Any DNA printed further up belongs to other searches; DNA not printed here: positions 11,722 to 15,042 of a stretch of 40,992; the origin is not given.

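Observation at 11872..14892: Single 1006-aa polypeptide with two complete radical SAM cores and a Gfo/Idh/MocA dehydrogenase domain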

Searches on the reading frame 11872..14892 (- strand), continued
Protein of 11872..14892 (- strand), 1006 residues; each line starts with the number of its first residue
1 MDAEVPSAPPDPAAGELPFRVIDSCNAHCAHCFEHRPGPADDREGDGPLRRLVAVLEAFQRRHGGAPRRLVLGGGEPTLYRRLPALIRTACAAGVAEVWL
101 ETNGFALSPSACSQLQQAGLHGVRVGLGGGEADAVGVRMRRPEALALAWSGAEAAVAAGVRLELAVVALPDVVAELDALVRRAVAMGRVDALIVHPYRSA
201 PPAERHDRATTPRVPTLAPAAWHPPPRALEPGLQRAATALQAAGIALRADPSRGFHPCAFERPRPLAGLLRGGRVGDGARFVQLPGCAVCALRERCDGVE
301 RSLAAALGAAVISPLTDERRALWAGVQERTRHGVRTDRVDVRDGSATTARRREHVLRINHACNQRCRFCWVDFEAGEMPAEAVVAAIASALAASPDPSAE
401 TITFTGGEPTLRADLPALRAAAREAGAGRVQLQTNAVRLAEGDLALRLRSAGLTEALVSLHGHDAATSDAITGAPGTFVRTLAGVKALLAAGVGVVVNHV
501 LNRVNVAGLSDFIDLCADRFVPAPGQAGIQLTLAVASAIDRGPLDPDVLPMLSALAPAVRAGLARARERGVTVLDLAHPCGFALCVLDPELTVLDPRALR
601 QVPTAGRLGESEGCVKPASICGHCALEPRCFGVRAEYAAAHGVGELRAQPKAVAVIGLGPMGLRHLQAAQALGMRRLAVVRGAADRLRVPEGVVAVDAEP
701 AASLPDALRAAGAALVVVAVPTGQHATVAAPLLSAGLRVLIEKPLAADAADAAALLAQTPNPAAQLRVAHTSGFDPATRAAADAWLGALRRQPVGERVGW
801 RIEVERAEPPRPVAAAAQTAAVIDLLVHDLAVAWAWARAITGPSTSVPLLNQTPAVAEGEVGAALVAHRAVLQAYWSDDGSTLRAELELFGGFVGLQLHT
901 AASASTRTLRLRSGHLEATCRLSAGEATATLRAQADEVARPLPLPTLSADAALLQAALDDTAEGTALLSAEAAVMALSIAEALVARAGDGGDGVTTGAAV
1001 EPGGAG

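Call 56: search_protein_families(library=pfam, proteins=[P0086, P0095, P0136, P0163, P0111, P0134, P0107], max_evalue=0.001)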
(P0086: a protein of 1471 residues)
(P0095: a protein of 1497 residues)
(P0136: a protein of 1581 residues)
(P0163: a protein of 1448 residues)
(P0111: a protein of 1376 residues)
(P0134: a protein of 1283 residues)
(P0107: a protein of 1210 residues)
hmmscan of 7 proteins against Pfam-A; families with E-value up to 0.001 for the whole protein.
P0086 (1471 aa): 1 family
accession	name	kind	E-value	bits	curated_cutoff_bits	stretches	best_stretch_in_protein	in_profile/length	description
PF04055.27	Radical_SAM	-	1.8e-41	142.6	29.5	2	512-659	2-155/166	Radical SAM superfamily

P0095 (1497 aa): 2 families
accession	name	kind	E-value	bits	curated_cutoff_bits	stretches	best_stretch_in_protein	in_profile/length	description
PF04055.27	Radical_SAM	-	2.9e-39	135.3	29.5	2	852-989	6-153/166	Radical SAM superfamily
PF04467.17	DUF483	-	0.00027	21.4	25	1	1284-1354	30-96/122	Protein of unknown function (DUF483)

P0136 (1581 aa): 2 families
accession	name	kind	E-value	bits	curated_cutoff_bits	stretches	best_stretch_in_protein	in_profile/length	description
PF04055.27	Radical_SAM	-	2.1e-35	122.8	29.5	1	903-1043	3-150/166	Radical SAM superfamily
PF01408.29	GFO_IDH_MocA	-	9e-17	62.3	24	1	1258-1373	2-119/120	Oxidoreductase family, NAD-binding Rossmann fold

P0163 (1448 aa): 2 families
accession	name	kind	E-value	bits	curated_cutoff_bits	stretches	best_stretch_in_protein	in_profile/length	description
PF04055.27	Radical_SAM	-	4e-37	128.4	29.5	1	768-910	2-150/166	Radical SAM superfamily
PF01408.29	GFO_IDH_MocA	-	3.5e-14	54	24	1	1145-1234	24-116/120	Oxidoreductase family, NAD-binding Rossmann fold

P0111 (1376 aa): 3 families
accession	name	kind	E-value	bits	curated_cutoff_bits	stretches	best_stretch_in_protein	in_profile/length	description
PF04055.27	Radical_SAM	-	1.1e-41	143.3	29.5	2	316-457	3-150/166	Radical SAM superfamily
PF01408.29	GFO_IDH_MocA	-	8.6e-12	46.2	24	1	663-769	2-110/120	Oxidoreductase family, NAD-binding Rossmann fold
PF13353.11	Fer4_12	-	0.00056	20.7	22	0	319-380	14-79/137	4Fe-4S single cluster domain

P0134 (1283 aa): 3 families
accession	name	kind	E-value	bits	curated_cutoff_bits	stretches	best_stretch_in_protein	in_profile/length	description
PF04055.27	Radical_SAM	-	1.2e-27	97.6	29.5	2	313-454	3-150/166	Radical SAM superfamily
PF01408.29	GFO_IDH_MocA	-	2.8e-12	47.8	24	1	654-758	2-109/120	Oxidoreductase family, NAD-binding Rossmann fold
PF04467.17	DUF483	-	5.6e-06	26.8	25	1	1102-1172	36-101/122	Protein of unknown function (DUF483)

P0107 (1210 aa): 1 family
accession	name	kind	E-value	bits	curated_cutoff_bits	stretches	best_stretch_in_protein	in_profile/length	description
PF04055.27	Radical_SAM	-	6.9e-25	88.6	29.5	1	590-729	6-155/166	Radical SAM superfamily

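Call 58: search_protein_families(library=pfam, proteins=[L083:8274-9302:+, L053:11743-12765:+, L083:9200-9907:-, L077:1631-3334:-, L057:900-1913:-, L053:16993-18123:-, L035:5702-6607:-, L053:13857-15392:+, L049:7997-9964:+, L049:11885-14593:-], max_evalue=0.001)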
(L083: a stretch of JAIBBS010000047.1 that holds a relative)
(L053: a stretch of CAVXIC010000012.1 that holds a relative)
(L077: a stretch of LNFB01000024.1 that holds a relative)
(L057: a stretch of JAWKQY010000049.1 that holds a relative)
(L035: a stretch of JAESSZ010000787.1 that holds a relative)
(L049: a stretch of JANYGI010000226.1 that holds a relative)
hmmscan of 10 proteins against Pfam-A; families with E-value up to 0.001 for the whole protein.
L083:8274-9302:+ (342 aa): 0 families

L053:11743-12765:+ (340 aa): 0 families

L083:9200-9907:- (235 aa): 0 families

L077:1631-3334:- (567 aa): 0 families

L057:900-1913:- (337 aa): 10 families
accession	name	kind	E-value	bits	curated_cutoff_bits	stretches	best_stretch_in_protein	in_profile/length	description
PF01370.27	Epimerase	-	6.9e-34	117.8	20.9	1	11-239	1-240/240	NAD dependent epimerase/dehydratase family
PF01073.25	3Beta_HSD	-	2.8e-23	82.8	22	1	12-158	1-154/280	3-beta hydroxysteroid dehydrogenase/isomerase family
PF16363.11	GDP_Man_Dehyd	-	2.4e-15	57.3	27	1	12-259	1-269/332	GDP-mannose 4,6 dehydratase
PF07993.18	NAD_binding_4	-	4e-11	43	20.1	1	64-186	73-210/258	Male sterility protein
PF13460.12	NAD_binding_10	-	5.9e-11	43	27.2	1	15-177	1-144/184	NAD(P)H-binding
PF02719.21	Polysacc_synt_2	-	4.8e-06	26.4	20.2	1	12-120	2-126/293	Polysaccharide biosynthesis protein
PF05368.20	NmrA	-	9.4e-06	25.9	27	1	12-120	6-105/298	NmrA-like family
PF08659.16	KR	-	7.4e-05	23.2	22.6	1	12-126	4-140/180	KR domain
PF00106.31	adh_short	-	9.4e-05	22.4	26.6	0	10-123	2-137/195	short chain dehydrogenase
PF04321.23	RmlD_sub_bind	-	0.00074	19.1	27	0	12-139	4-120/287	RmlD substrate binding domain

L053:16993-18123:- (376 aa): 1 family
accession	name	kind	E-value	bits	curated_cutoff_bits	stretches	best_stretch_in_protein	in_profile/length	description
PF00266.25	Aminotran_5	-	7.3e-31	107.9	21.5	1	7-364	2-371/371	Aminotransferase class-V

L035:5702-6607:- (301 aa): 1 family
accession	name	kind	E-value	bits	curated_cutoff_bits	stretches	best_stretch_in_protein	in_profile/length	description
PF11617.13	Cu-binding_MopE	-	2e-08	34.8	27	1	123-152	1-30/30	Putative metal-binding motif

L053:13857-15392:+ (511 aa): 5 families
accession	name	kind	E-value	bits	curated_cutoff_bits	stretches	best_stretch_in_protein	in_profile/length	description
PF13091.12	PLDc_2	-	3.6e-50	169.6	27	2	316-437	3-132/132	PLD-like domain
PF07894.18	SACK1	-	4.7e-11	43.2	21.4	1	297-438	110-270/274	Scaffolding anchor of CK1 domain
PF00614.28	PLDc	-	9.4e-08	32.2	21.9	0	386-406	5-25/28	Phospholipase D Active site motif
PF11495.14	Regulator_TrmB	-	0.00081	19.1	22.2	0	308-439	9-131/233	Archaeal transcriptional regulator TrmB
PF24402.1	iHKD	-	0.00083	19.9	27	0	341-380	9-48/111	Inactive HKD-Rease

L049:7997-9964:+ (655 aa): 2 families
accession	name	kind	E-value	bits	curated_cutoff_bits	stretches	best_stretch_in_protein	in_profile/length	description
PF04055.27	Radical_SAM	-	3.5e-17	63.5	29.5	1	406-533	3-138/166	Radical SAM superfamily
PF13186.11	SPASM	-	0.0002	22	21.5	0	290-351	1-63/67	Iron-sulfur cluster-binding domain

L049:11885-14593:- (902 aa): 1 family
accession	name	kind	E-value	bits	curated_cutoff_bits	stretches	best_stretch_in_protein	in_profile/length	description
PF04055.27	Radical_SAM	-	0.0002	22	29.5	1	216-355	10-141/166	Radical SAM superfamily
